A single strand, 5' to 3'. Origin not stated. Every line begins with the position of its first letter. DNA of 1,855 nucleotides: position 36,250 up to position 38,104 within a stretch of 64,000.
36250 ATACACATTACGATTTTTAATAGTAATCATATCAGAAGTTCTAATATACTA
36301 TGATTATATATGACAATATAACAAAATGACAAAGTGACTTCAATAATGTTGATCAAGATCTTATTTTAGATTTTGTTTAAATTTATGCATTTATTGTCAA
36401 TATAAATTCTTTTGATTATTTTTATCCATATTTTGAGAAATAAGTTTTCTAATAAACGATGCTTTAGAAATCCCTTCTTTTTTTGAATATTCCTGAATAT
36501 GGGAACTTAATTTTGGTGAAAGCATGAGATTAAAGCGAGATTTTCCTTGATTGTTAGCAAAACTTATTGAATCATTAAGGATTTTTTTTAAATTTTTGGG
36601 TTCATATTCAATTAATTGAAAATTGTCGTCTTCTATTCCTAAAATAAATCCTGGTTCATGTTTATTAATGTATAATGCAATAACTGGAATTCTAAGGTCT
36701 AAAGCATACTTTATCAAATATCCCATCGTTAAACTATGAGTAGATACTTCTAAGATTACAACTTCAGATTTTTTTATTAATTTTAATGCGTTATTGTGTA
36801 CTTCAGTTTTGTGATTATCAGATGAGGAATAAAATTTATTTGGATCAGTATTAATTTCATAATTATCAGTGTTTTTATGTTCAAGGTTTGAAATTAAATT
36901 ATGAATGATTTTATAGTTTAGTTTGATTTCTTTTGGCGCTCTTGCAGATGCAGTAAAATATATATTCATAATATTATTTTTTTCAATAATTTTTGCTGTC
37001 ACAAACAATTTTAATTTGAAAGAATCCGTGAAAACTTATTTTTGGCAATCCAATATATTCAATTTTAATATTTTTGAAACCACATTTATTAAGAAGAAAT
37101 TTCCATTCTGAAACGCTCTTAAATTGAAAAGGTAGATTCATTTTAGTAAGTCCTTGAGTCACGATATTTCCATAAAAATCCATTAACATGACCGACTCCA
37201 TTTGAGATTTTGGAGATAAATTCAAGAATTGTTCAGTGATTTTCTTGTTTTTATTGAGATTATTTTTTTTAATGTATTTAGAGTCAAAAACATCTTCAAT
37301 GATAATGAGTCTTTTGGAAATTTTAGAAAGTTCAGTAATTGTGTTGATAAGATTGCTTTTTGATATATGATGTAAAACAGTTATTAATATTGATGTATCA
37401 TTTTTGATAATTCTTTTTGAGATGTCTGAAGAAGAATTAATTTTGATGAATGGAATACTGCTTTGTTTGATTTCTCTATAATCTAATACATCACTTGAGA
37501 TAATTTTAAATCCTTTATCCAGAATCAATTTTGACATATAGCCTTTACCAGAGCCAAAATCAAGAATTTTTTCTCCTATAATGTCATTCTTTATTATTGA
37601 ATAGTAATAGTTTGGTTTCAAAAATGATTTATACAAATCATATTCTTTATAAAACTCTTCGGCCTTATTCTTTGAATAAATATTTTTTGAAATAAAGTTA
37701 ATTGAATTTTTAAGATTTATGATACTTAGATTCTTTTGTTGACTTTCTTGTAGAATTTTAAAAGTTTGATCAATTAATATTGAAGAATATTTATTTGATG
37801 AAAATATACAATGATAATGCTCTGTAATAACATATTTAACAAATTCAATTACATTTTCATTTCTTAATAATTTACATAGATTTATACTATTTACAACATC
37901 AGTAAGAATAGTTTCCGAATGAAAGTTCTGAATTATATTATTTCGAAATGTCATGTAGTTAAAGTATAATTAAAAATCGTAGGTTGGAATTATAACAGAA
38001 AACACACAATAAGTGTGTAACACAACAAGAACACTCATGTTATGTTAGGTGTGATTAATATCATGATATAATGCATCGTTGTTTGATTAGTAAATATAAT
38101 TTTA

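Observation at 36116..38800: AT-rich cassette inside the pilus locus: two divergent paralogous TIR/NDT-like-RHH fusion genes flanking a SAM methyltransferase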

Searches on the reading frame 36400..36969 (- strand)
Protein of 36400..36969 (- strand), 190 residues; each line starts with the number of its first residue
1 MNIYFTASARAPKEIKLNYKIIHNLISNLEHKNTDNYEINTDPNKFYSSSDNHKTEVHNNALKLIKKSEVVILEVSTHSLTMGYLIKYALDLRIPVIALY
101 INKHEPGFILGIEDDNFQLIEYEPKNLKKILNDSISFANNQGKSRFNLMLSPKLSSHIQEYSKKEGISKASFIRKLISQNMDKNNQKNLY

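Call 4: search_protein_families(library=pfam, proteins=[window:36400-36969:-], max_evalue=1)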
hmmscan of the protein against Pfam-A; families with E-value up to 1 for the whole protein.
window:36400-36969:- (190 aa): 2 families
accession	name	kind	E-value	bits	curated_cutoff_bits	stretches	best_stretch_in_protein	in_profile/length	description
PF10723.15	RepB-RCR_reg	-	0.017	15.5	21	1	146-183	42-79/81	Replication regulatory protein RepB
PF05014.21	Nuc_deoxyrib_tr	-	0.14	12.7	28.8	1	23-105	18-102/117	Nucleoside 2-deoxyribosyltransferase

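Call 5: search_protein_families(library=ncbifam, proteins=[window:36400-36969:-], max_evalue=1)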
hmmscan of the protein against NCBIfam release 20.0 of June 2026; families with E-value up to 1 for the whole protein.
window:36400-36969:- (190 aa): 4 families
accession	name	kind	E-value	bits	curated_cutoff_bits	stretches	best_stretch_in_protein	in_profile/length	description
NF010256.0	PRK13702.1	subfamily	0.00091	19.2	87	1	144-185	42-83/85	replication regulatory protein RepA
TIGR00142.1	hycI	equivalog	0.014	15.1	119.1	1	60-112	70-123/146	hydrogenase maturation peptidase HycI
TIGR03117.2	cas_csf4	equivalog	0.04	12.1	400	1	139-184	55-100/800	type IV CRISPR-associated DEAD/DEAH-box helicase Csf4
NF008671.0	PRK11675.1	equivalog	0.066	13.7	62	1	140-186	47-93/95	LexA regulated protein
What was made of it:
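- On Ribbon-helix-helix (CopG/Arc/MetJ) DNA-binding domains: NCBIfam RepA-regulatory gives E 9e-4 for A (call 5).
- On SLOG/LOG: There are no sequence hits (calls 4, 5).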

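Call 6: search_protein_families(library=padloc, proteins=[window:36400-36969:-], max_evalue=1)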
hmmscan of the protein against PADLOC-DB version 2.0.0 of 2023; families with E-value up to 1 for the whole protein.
window:36400-36969:- (190 aa): 1 family
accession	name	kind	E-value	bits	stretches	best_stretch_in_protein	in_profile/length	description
PDLC01281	Csx1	-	0.0038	15.3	1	5-81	47-120/191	CAS-III; associated_signaling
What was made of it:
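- On TIR domain: There is no TIR hit in Pfam, NCBIfam or PADLOC (calls 4-6).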

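Call 12: search_solved_structures(query=window:36400-36969:-, max_evalue=10, show_alignments=1)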
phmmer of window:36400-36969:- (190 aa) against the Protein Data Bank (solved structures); distinct sequences matched with E-value up to 10: 12.
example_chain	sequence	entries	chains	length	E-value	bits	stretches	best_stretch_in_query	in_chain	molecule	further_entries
2klh_A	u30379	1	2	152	0.0047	19.9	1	3-123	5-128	c-Myc-responsive protein Rcl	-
4fyh_A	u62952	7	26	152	0.031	17.2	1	3-123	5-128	Deoxyribonucleoside 5'-monophosphate N-glycosidase | 2'-deoxynucleoside 5'-phosphate N-hydrolase 1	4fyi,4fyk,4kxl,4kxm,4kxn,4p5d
8rpt_B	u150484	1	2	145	0.038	16.9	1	55-131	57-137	2'-deoxynucleoside 5'-phosphate N-hydrolase 1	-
2khz_A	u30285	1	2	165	0.04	16.9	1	3-123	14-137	c-Myc-responsive protein Rcl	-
8qhq_A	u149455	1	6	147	0.19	14.6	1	55-131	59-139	2'-deoxynucleoside 5'-phosphate N-hydrolase 1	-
8rps_C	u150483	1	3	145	0.25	14.3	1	55-131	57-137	2'-deoxynucleoside 5'-phosphate N-hydrolase 1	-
9da1_A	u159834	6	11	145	0.25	14.2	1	55-131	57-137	5-hydroxymethyl-dUMP N-hydrolase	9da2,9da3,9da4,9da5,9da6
8os9_A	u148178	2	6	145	0.25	14.2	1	55-131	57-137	2'-deoxynucleoside 5'-phosphate N-hydrolase 1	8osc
9i3q_A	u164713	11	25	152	0.27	14.1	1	55-131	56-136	5-hydroxymethyl-dUMP N-hydrolase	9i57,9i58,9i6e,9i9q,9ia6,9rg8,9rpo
4p5e_A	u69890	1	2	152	0.28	14.1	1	55-131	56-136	2'-deoxynucleoside 5'-phosphate N-hydrolase 1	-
8qhr_A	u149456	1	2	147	0.32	13.9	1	56-131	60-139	2'-deoxynucleoside 5'-phosphate N-hydrolase 1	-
8rqd_C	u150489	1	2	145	0.4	13.6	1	56-131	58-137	2'-deoxynucleoside 5'-phosphate N-hydrolase 1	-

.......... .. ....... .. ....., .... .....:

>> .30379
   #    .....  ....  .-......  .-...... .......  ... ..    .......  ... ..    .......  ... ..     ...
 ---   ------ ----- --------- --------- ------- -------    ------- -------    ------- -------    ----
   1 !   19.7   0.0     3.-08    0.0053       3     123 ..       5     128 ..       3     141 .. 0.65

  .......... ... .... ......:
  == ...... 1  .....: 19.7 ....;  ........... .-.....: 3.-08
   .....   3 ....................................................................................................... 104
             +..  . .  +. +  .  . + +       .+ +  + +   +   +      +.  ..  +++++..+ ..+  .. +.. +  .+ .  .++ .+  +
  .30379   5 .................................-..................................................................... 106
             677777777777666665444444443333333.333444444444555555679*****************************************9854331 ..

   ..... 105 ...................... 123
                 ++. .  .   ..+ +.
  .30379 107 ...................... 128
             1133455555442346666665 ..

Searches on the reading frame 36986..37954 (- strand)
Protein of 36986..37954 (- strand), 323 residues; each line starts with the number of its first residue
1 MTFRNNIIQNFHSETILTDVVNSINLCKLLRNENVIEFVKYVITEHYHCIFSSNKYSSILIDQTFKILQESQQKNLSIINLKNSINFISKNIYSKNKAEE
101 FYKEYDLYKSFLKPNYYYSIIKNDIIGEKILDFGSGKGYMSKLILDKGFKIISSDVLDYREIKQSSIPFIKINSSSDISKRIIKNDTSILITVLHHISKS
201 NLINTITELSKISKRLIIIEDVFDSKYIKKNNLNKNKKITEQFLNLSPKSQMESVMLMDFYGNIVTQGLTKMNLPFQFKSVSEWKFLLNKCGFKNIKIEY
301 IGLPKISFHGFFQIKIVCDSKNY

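Call 4: search_protein_families(library=pfam, proteins=[window:36986-37954:-], max_evalue=1)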
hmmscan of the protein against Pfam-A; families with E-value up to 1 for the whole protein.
window:36986-37954:- (323 aa): 2 families
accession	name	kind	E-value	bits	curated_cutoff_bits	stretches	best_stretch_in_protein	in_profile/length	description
PF13489.12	Methyltransf_23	-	0.00069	19.8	27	1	127-222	23-119/164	Methyltransferase domain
PF18324.6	Isocitrate_DH_C_bact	-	0.0034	17.9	25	1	41-97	52-108/110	Bacterial isocitrate dehydrogenase, C-terminal domain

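Call 5: search_protein_families(library=ncbifam, proteins=[window:36986-37954:-], max_evalue=1)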
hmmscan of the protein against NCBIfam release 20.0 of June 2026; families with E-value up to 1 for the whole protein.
window:36986-37954:- (323 aa): 6 families
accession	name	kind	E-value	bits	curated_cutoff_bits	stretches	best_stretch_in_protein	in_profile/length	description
TIGR02021.1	BchM-ChlM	equivalog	0.0019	17.6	158.9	1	119-218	46-152/218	magnesium protoporphyrin IX methyltransferase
TIGR01983.1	UbiG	equivalog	0.0028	17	102.95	1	72-158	18-81/228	bifunctional 2-polyprenyl-6-hydroxyphenol methylase/3-demethylubiquinol 3-O-methyltransferase UbiG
TIGR02072.1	BioC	equivalog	0.011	15.5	184.95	1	125-149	33-57/244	malonyl-ACP O-methyltransferase BioC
NF004836.1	PRK06186.1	equivalog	0.053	12.6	260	1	40-108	152-220/228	CTP synthase C-terminal region-related (seleno)protein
NF041255.1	mycofact_MftM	equivalog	0.059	12.7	200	1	124-219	137-239/289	mycofactocin oligosaccharide methyltransferase MftM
NF004851.0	PRK06202.1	equivalog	0.21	11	243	1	183-223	128-168/237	hypothetical protein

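Call 6: search_protein_families(library=padloc, proteins=[window:36986-37954:-], max_evalue=1)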
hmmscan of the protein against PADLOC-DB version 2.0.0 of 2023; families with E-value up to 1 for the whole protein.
window:36986-37954:- (323 aa): 0 families

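Call 11: search_solved_structures(query=window:36986-37954:-, max_evalue=1)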
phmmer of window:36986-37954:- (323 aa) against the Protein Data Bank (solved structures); distinct sequences matched with E-value up to 1: 1.
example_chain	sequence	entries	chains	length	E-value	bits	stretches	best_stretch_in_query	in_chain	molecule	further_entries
3i9f_A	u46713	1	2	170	0.2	14.3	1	129-220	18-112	Putative type 11 methyltransferase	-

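Call 47: find_homologous_proteins(query=window:36986-37954:-, max_evalue=0.001)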
Query window:36986-37954:- (323 aa): 13 proteins with E <= 0.001 among 2740 candidates.
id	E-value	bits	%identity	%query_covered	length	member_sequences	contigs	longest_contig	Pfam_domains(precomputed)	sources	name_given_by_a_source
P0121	3.4e-200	682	100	100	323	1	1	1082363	-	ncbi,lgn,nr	ncbi:MAG: hypothetical protein H6772_04555 [Pseudomonadales bacterium]|nr:hypothetical protein [Pseu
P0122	2.9e-103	364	57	95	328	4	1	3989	-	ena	-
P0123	1.7e-100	354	55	95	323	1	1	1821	-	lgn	-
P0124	1.7e-99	351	56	94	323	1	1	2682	-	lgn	-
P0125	1.0e-98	349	53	100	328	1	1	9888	PF13489.13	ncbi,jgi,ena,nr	ncbi:class I SAM-dependent methyltransferase [Patescibacteria group bacterium]|nr:class I SAM-depend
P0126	3.0e-82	295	45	96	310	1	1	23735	PF13489.13,PF13649.13,PF08242.19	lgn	-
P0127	1.2e-75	273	45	95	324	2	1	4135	-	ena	-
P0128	1.6e-75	273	45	95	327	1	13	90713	PF13489.13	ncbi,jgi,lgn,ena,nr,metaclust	ncbi:MAG: hypothetical protein A3A82_01945 [Candidatus Pacebacteria bacterium RIFCSPLOWO2_01_FULL_47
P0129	4.1e-70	255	46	95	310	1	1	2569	PF13489.13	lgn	-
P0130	2.6e-69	252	44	95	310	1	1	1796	PF13489.13,PF03848.21,PF13649.13,PF08241.19,PF08242.19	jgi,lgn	jgi:SAM-dependent methyltransferase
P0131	1.8e-40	157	32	93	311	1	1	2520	PF13489.13,PF13649.13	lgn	-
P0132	7.4e-8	50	33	60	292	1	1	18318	PF13847.13,PF13489.13,PF13649.13,PF08241.19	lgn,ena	-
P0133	2.0e-5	42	31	54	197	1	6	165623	PF13847.13,PF13489.13,PF08241.19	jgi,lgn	-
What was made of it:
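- On Class-I SAM-dependent methyltransferase (MT): Methyltransf_23 scores 19.8 bits for the window protein, and homologs carry PF13489 (calls 4, 47).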

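Call 48: find_encoding_contigs(protein=P0128, flank=5000, max_places=1)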
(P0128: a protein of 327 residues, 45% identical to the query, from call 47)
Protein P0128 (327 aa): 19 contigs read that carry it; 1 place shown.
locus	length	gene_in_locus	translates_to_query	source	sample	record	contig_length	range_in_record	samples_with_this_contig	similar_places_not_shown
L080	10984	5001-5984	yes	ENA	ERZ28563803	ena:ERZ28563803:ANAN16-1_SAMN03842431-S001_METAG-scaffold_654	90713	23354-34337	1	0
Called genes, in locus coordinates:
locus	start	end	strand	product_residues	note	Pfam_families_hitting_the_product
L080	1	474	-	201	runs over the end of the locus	-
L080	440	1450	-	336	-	PF11104:PilM_2, PF14450:FtsA (weak)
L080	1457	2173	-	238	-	-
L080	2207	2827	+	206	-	-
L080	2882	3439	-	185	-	-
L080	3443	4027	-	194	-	-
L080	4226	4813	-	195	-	-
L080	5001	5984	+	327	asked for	PF13489:Methyltransf_23 (weak)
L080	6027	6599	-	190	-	-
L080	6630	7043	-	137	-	PF01850:PIN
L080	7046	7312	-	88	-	-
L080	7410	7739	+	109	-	PF04365:BrnT_toxin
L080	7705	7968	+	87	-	PF12441:CopG_antitoxin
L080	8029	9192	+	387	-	PF13173:AAA_14, PF13635:DUF4143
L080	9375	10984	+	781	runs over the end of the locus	-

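Call 49: find_encoding_contigs(protein=P0126, flank=5000, max_places=1)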
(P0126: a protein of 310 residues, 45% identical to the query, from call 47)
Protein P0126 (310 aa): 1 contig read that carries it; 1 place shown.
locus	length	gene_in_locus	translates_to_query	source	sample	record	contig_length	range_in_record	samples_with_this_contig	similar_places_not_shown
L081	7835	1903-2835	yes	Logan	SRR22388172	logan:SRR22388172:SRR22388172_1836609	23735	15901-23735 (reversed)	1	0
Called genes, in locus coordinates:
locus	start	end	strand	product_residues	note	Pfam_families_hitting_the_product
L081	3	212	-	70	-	?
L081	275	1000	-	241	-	-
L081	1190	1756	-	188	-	-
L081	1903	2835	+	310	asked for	PF13649:Methyltransf_25 (faint), PF13489:Methyltransf_23 (weak), PF08242:Methyltransf_12 (faint)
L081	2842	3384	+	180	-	PF10723:RepB-RCR_reg (weak)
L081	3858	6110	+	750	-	-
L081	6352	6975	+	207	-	-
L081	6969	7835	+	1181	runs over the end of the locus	-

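Call 50: find_encoding_contigs(protein=P0131, flank=5000, max_places=1)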
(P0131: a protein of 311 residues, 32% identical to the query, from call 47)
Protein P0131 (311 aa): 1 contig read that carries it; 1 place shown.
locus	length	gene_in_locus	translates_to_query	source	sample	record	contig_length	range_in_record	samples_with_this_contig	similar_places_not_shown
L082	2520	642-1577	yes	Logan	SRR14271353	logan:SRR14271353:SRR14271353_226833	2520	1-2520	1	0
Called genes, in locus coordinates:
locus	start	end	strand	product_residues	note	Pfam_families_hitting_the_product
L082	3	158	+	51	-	?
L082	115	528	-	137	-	PF18894:PhageMetallopep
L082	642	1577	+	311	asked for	PF13649:Methyltransf_25 (faint), PF13489:Methyltransf_23 (weak)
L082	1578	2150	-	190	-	-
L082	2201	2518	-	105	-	?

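Call 51: find_encoding_contigs(protein=P0127, flank=5000, max_places=1)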
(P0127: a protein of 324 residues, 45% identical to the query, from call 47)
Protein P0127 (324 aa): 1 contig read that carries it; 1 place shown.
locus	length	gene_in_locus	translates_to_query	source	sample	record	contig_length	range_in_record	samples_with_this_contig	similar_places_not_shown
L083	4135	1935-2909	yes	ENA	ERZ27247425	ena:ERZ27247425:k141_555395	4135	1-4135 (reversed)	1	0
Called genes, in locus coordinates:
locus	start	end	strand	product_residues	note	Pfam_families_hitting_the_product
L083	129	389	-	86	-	-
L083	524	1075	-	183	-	-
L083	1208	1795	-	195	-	-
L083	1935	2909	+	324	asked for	-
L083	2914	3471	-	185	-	-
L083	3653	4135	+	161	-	?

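Call 73: predict_structure(alignment_id=A5)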
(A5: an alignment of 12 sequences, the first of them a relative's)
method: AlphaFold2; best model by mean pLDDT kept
length: 323 residues; sequences in the alignment: 12
mean_pLDDT: 87.4   pTM: 0.86
mean pLDDT of the five models: 87.4, 87.2, 86.3, 83.9, 83.3
residues with pLDDT >= 90: 201; 70-90: 95; 50-70: 9; < 50: 18
segments of 3 or more residues with pLDDT < 50: 1-18
pLDDT, mean of each block of 10 residues (from residue 1): 31 44 88 94 86 77 94 90 91 86 89 95 98 94 97 89 85 94 97 90 96 98 92 74 92 93 85 81 97 97 85 96 91
secondary structure, 60 per line:
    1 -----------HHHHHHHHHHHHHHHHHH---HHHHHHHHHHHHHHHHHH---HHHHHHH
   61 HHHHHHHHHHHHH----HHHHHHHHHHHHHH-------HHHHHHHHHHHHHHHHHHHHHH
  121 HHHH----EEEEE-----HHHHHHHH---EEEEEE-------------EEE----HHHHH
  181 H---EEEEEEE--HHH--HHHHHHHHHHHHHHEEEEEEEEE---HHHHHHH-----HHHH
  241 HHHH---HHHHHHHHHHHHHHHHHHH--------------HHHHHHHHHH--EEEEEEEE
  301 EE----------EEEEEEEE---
elements in order: H12-29 H33-50 H54-73 H78-91 H99-124 E129-133 H139-146 E150-155 E169-171 H176-181 E185-191 H199-212 E213-221 H225-231 H237-244 H248-266 H281-290 E293-302 E313-320

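Call 76: fold_search(model_id=the predicted structure, library=pdb)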
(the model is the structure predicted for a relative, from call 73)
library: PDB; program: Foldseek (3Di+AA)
matches with E <= 10: 1547; with E <= 0.001: 709
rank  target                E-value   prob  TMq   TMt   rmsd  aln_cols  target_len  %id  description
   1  6cig                  5.0e-09  1.00  0.43  0.40   7.1       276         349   17  CRYSTAL STRUCTURE ANALYSIS OF SELENOMETHIONINE SUBSTITUTED ISOFLAVONE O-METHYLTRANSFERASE (released 2018-03-07)
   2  4ems_B                1.9e-08  1.00  0.46  0.42   6.8       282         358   15  Crystal Structure Analysis of Coniferyl Alcohol 9-O-Methyltransferase from Linum Nodiflorum (released 2013-05-01)
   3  8bij_A                2.1e-08  1.00  0.39  0.40   7.3       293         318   16  O-Methyltransferase Plu4894 (mutant I88M, W91L, C97Y, S142L, G146V, Y258M, L270F, S309Y) in complex with SAH (released 2023-03-08)
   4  6i6m_B                2.2e-08  1.00  0.43  0.40   7.0       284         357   15  Papaver somniferum O-methyltransferase 1 (released 2019-03-27)
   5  8bie_A                2.3e-08  1.00  0.40  0.40   7.1       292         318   16  O-Methyltransferase Plu4894 in complex with SAH (released 2023-03-08)
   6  8bid_A                2.9e-08  1.00  0.42  0.43   7.0       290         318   16  O-Methyltransferase Plu4890 (mutant H229N) in complex with SAH and AQ-270a (released 2023-03-08)
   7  1fp2                  2.9e-08  1.00  0.43  0.40   7.1       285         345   17  CRYSTAL STRUCTURE ANALYSIS OF ISOFLAVONE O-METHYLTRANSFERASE (released 2001-03-07)
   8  8bir_A                3.4e-08  1.00  0.42  0.42   7.1       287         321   16  O-Methyltransferase Plu4895 in complex with SAH and AQ-256 (released 2023-03-08)
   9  4evi_B                3.6e-08  1.00  0.45  0.42   6.7       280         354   14  Crystal Structure Analysis of Coniferyl Alcohol 9-O-Methyltransferase from Linum Nodiflorum in Complex with Coniferyl  (released 2013-05-01)
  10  8bgt_A                3.6e-08  1.00  0.43  0.43   6.8       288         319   15  O-Methyltransferase Plu4890 in complex with SAM (released 2023-03-08)
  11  4e70_B                4.3e-08  1.00  0.46  0.43   6.7       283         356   14  Crystal Structure Analysis of Coniferyl Alcohol 9-O-Methyltransferase from Linum Nodiflorum in Complex with Coniferyl  (released 2013-05-01)
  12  8zn0_A                4.5e-08  1.00  0.43  0.41   7.3       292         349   14  The Crystal Structure of an Atypical N-methyltransferasea PaOMT9 in P. amurense (released 2025-05-28)
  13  8bgz_A                4.7e-08  1.00  0.43  0.43   6.7       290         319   16  O-Methyltransferase Plu4890 (mutant H229N) in complex with SAH and AQ-256 (released 2023-03-08)
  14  5cvj_C                4.7e-08  1.00  0.40  0.37   7.8       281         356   13  Monolignol 4-O-methyltransferase 5 - coniferyl alcohol (released 2015-09-16)
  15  6neg_B                4.7e-08  1.00  0.39  0.37   8.1       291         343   15  N191D, F205S mutant of scoulerine-9-O methyltransferase from Thalictrum flavum complexed with S-ADENOSYL-L-HOMOCYSTEIN (released 2019-12-18)
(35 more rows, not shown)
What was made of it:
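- On Class-I SAM-dependent methyltransferase (MT): AF2 pLDDT is 87.4, and the fold matches small-molecule OMTs with E down to 5e-9 (calls 73, 76).
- Tried and rejected: Rejected on motifs and fold neighbours (call 76).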
